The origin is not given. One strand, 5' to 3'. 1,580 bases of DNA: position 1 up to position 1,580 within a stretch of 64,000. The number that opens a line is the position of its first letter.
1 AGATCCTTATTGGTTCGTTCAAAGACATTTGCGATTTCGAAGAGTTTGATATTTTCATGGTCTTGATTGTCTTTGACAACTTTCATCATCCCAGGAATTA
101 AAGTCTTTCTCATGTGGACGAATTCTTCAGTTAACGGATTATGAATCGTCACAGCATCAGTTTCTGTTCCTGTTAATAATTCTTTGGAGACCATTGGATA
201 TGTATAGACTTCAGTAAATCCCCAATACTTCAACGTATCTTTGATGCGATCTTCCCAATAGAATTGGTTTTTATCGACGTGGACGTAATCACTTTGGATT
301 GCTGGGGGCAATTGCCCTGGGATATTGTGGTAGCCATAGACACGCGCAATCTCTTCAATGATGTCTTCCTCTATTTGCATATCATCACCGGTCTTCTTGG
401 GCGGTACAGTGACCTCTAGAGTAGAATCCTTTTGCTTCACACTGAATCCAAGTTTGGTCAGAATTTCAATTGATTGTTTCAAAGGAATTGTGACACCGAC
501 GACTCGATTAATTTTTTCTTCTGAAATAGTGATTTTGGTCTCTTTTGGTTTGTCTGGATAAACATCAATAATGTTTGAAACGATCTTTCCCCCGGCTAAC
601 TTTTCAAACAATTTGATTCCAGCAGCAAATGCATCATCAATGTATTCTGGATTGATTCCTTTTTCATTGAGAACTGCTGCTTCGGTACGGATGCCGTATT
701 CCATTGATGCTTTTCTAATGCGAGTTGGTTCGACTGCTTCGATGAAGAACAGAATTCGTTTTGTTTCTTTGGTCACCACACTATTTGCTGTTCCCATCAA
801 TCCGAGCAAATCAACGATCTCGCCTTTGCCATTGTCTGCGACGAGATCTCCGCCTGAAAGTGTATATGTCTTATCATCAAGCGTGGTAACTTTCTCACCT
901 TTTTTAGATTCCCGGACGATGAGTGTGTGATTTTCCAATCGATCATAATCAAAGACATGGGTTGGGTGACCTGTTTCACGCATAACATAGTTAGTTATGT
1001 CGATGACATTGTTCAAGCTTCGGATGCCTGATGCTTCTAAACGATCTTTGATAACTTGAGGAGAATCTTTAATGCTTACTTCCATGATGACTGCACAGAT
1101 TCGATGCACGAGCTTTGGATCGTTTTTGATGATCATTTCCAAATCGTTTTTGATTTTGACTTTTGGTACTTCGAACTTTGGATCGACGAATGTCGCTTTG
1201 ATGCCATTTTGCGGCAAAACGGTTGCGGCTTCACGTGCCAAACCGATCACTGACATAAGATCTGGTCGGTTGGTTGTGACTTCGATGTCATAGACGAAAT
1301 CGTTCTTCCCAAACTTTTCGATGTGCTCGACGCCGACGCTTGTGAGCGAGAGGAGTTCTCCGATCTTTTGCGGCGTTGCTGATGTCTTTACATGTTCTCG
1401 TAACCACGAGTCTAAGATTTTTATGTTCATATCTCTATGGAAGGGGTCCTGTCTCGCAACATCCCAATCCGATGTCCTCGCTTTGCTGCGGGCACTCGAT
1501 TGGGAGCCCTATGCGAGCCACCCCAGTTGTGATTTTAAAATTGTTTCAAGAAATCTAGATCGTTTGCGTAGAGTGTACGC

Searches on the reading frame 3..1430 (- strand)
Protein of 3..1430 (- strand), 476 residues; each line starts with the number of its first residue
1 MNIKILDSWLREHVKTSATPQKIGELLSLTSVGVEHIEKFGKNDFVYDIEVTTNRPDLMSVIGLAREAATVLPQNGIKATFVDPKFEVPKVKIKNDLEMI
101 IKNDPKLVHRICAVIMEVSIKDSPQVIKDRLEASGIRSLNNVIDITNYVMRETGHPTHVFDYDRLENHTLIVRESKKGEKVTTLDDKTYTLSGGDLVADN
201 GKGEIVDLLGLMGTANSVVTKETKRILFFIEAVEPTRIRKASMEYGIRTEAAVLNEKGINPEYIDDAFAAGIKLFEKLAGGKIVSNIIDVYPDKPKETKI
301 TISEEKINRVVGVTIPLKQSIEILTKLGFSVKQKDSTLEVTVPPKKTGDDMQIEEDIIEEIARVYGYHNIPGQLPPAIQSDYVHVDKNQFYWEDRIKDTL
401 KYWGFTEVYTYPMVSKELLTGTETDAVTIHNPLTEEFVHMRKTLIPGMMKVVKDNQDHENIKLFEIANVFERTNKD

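Call 90: search_protein_families(library=pfam, proteins=[window:3-1430:-], max_evalue=0.00001)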
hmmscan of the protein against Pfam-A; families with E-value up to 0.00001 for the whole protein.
window:3-1430:- (476 aa): 3 families
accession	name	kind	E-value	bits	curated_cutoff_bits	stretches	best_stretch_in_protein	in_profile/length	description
PF03483.22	B3_4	-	1.2e-48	165.5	29.3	1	112-280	7-174/174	B3/4 domain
PF03484.21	B5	-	1e-20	74.1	28.6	1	300-367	1-67/67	tRNA synthetase B5 domain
PF17759.6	tRNA_synthFbeta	-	2.7e-20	73.2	22.4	1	392-473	21-109/214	Phenylalanyl tRNA synthetase beta chain CLM domain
